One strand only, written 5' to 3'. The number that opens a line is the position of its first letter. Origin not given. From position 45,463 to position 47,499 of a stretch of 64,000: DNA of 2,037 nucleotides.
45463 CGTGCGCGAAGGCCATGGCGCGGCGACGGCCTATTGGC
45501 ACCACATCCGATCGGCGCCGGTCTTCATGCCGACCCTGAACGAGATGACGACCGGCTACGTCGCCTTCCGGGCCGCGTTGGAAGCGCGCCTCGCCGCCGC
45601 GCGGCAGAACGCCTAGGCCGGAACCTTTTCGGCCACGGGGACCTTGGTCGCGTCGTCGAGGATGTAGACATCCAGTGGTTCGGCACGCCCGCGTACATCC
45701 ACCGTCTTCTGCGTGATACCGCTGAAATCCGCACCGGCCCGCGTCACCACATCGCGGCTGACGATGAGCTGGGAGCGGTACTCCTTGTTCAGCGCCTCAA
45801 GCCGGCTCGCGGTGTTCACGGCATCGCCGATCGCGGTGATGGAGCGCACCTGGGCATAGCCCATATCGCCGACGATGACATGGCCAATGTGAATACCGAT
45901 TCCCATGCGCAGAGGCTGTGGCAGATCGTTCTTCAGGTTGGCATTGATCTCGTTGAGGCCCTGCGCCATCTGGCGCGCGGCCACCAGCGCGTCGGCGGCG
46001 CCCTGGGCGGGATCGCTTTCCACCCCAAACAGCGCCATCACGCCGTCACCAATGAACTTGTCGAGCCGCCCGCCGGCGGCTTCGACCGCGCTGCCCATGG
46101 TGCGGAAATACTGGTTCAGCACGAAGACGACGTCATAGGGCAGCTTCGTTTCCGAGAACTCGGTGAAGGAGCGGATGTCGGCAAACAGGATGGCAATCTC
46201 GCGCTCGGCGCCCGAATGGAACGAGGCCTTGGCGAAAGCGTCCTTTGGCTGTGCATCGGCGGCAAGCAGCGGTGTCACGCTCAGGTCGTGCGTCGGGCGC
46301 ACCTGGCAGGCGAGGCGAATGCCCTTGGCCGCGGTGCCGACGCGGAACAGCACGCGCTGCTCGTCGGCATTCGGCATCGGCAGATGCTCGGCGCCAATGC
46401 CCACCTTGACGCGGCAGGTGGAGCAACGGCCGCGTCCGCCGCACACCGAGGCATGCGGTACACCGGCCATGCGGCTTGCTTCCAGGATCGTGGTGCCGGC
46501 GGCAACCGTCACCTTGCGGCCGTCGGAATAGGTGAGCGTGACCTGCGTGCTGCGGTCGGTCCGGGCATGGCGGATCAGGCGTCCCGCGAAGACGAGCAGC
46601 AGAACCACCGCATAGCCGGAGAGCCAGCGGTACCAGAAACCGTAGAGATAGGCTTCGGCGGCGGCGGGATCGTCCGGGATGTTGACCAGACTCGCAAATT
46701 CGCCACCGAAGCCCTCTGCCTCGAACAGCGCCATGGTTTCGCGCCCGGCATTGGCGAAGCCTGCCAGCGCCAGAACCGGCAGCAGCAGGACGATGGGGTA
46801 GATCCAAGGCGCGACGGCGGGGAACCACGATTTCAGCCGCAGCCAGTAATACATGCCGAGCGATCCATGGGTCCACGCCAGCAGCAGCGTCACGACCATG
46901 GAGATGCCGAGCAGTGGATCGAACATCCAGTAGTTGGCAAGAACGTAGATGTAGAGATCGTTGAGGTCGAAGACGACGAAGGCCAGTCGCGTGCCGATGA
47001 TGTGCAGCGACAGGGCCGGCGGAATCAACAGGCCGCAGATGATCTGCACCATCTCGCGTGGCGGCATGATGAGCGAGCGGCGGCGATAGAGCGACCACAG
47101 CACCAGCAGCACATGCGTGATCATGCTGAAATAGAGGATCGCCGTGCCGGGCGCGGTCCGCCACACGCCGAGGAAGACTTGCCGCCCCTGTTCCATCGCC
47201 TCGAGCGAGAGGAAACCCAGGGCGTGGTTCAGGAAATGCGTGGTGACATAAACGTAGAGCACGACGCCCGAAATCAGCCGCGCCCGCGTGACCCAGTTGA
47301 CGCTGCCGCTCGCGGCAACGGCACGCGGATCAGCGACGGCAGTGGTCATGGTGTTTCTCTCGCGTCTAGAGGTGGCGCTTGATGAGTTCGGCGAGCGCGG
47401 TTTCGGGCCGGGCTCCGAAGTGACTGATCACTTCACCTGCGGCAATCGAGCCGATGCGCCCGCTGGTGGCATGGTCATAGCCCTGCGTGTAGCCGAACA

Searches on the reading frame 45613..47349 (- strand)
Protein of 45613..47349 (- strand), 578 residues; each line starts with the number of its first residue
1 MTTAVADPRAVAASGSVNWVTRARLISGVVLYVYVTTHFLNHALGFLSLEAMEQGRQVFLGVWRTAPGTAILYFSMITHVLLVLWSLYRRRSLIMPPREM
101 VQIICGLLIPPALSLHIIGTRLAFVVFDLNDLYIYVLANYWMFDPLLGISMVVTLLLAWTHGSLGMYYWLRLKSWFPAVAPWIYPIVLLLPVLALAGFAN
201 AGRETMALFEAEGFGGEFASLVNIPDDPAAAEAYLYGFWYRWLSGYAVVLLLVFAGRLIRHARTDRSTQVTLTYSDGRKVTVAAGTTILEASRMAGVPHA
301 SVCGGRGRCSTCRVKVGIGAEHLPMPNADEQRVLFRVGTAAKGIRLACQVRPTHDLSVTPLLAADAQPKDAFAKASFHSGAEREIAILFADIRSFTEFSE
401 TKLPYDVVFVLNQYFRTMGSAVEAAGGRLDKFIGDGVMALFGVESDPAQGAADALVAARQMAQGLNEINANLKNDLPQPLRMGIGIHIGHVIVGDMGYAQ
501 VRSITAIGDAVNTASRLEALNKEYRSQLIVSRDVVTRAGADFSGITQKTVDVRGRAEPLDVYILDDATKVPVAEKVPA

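Call 72: search_protein_families(library=pfam, proteins=[window:45613-47349:-], max_evalue=0.00001)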
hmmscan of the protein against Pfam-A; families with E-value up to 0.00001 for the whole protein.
window:45613-47349:- (578 aa): 2 families
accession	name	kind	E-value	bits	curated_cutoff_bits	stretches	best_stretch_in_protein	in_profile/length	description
PF00211.25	Guanylate_cyc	-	1.8e-20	73.7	21.9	1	382-564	6-181/183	Adenylate and Guanylate cyclase catalytic domain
PF00111.32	Fer2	-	6.1e-10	39.3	21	1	276-353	4-77/77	2Fe-2S iron-sulfur cluster binding domain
